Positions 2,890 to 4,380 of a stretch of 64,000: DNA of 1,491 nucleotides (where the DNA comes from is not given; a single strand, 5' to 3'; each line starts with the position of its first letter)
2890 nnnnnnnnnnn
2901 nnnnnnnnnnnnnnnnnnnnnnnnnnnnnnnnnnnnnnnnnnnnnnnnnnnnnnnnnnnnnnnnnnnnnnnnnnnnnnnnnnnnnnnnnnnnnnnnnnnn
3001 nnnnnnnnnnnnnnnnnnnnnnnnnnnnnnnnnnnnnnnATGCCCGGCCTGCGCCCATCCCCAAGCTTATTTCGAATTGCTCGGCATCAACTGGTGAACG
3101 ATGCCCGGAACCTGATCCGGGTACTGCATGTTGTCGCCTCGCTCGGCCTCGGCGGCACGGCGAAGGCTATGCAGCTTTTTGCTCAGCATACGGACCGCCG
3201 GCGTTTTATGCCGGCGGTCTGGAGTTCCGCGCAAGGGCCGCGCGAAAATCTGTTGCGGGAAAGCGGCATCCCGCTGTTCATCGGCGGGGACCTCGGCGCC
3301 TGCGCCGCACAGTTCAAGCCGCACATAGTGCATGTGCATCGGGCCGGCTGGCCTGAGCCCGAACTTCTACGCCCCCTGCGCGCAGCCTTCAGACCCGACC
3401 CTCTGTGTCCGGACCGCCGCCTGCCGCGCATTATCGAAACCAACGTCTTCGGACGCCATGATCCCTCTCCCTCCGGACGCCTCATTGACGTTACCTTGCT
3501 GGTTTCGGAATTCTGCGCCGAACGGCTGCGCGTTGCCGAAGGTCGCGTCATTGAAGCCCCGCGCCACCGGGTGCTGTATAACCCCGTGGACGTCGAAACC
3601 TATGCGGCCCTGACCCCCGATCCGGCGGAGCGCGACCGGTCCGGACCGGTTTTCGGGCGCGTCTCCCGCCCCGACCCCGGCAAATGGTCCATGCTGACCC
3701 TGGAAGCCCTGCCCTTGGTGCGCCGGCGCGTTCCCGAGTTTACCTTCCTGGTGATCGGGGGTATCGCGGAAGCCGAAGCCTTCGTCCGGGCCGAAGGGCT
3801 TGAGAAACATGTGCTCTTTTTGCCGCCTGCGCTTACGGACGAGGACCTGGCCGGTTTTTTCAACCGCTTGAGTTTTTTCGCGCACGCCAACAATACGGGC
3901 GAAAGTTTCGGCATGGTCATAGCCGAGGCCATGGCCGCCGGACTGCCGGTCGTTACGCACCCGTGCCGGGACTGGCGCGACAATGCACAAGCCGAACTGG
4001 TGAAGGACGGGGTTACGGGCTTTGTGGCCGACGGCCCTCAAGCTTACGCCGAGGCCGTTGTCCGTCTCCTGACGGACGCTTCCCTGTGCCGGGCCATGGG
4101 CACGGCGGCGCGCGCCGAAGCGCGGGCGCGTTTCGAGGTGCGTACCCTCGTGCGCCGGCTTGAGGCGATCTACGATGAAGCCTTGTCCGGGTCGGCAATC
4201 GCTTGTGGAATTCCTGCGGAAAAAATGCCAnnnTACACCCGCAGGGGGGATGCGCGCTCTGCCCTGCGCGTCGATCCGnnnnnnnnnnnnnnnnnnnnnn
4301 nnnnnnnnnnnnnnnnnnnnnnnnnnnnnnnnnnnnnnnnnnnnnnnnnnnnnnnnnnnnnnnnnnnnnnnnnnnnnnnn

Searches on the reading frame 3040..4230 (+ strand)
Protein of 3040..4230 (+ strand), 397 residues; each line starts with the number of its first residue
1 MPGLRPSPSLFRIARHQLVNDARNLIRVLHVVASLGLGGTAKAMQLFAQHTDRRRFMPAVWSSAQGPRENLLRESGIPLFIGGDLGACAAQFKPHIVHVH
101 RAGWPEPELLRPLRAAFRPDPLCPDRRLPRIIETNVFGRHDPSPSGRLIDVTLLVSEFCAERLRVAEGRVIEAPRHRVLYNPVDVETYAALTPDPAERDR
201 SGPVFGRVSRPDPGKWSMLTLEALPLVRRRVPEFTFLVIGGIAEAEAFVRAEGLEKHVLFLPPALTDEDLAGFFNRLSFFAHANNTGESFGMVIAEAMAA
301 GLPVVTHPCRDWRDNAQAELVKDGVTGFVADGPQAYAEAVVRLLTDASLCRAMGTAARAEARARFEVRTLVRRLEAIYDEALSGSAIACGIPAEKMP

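Call 68: search_protein_families(library=pfam, proteins=[window:3040-4230:+], max_evalue=0.000001)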
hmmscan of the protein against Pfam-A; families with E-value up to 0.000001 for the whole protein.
window:3040-4230:+ (397 aa): 3 families
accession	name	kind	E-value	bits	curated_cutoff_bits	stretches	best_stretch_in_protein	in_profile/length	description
PF13692.12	Glyco_trans_1_4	-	4e-22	79.4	27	1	205-346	4-142/142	Glycosyl transferases group 1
PF00534.26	Glycos_transf_1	-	2.1e-20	73.4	26.4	1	204-359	17-171/172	Glycosyl transferases group 1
PF13524.12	Glyco_trans_1_2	-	7.4e-07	29.7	25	0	230-374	11-142/144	Glycosyl transferase-like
